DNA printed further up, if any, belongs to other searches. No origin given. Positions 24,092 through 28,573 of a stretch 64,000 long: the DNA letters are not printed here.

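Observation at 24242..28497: Approximately 1400-aa exoprotein embedding an M19 dipeptidase-like catalytic domain between Myxococcus Cys-repeats and a 13-unit Cys-rich tandem array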

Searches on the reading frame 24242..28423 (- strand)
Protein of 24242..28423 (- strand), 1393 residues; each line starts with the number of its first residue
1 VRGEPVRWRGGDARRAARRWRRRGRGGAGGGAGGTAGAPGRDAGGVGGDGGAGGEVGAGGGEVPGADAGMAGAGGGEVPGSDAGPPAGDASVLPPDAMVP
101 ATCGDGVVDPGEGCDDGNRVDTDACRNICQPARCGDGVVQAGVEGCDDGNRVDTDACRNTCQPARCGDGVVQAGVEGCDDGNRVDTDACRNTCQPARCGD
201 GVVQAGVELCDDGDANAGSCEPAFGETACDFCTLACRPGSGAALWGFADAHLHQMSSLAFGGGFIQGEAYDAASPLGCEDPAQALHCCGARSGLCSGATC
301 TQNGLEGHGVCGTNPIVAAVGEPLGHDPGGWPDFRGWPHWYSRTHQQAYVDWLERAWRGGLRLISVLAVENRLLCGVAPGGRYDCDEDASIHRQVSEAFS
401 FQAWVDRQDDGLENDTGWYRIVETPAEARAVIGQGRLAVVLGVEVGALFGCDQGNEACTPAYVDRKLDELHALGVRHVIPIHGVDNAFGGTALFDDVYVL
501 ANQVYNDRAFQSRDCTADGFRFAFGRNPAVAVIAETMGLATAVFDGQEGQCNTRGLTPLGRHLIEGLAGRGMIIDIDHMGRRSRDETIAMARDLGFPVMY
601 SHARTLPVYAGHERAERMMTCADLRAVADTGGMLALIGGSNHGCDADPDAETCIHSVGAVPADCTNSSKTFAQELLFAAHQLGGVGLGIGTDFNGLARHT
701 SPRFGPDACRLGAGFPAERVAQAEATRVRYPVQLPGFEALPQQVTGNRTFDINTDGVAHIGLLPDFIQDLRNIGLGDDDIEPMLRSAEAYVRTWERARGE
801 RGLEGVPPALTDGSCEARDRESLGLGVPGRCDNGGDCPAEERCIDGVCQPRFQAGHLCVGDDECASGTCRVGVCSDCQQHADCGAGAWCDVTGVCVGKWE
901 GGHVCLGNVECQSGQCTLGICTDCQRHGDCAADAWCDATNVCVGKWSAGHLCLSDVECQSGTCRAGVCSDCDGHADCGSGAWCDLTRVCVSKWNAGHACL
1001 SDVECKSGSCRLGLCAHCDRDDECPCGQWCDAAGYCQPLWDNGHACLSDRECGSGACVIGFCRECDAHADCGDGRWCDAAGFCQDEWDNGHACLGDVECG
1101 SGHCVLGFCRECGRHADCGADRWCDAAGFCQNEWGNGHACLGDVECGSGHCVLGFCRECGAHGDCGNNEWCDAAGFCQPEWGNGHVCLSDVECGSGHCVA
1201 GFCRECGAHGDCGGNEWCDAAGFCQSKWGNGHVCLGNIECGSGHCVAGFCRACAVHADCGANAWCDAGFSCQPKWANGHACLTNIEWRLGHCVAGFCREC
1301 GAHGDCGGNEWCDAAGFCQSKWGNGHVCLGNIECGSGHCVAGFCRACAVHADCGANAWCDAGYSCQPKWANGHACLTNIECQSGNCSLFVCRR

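Call 7: search_protein_families(library=pfam, proteins=[window:24242-28423:-], max_evalue=0.1)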
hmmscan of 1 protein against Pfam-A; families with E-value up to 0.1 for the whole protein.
window:24242-28423:- (1393 aa): 4 families
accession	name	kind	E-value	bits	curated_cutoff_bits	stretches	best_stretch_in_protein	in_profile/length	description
PF23416.1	DUF7107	-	9.5e-20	71.1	24.6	7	830-874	1-46/48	Domain of unknown function (DUF7107)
PF01244.27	Peptidase_M19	-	2.5e-17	63.5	26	2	551-783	154-308/319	Membrane dipeptidase (Peptidase family M19)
PF13948.11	DUF4215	-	3.1e-08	34.2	27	3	134-162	21-47/47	Domain of unknown function (DUF4215)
PF04706.18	Dickkopf_N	-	5.1e-07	30.3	25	2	1158-1203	1-50/51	Dickkopf N-terminal cysteine-rich region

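Call 8: search_protein_families(library=ncbifam, proteins=[window:24242-28423:-], max_evalue=0.1)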
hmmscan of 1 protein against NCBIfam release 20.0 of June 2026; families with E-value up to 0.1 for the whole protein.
window:24242-28423:- (1393 aa): 0 families
